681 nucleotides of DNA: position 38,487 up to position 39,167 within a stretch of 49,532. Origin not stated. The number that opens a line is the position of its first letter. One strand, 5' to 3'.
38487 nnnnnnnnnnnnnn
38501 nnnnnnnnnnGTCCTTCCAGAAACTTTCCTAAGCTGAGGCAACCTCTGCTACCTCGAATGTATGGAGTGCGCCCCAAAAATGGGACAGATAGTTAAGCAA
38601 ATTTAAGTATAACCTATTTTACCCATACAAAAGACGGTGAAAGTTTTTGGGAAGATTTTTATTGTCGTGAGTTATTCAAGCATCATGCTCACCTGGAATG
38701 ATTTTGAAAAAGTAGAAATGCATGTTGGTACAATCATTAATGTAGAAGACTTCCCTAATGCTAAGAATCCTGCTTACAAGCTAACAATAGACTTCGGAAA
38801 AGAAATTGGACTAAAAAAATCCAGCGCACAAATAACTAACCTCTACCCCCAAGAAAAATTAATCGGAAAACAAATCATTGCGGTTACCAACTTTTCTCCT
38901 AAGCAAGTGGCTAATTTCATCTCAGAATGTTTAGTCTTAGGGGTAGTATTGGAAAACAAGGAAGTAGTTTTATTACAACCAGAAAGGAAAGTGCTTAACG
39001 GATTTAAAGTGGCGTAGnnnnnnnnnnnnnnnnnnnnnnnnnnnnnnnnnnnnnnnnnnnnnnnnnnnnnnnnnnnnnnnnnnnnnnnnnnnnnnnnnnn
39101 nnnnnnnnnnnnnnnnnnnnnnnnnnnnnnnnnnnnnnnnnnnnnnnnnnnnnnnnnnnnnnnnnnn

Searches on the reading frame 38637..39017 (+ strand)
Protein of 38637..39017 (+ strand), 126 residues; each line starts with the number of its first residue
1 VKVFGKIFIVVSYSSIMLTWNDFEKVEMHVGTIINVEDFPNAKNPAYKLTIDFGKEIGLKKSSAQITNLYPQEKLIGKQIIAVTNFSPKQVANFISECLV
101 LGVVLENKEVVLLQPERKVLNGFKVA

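Call 47: search_protein_families(library=pfam, proteins=[window:38637-39017:+], max_evalue=0.001)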
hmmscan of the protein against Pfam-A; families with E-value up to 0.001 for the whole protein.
window:38637-39017:+ (126 aa): 1 family
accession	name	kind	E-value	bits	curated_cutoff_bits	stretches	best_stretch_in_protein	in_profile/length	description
PF01588.26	tRNA_bind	-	2.1e-17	63.5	27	1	28-123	1-95/96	Putative tRNA binding domain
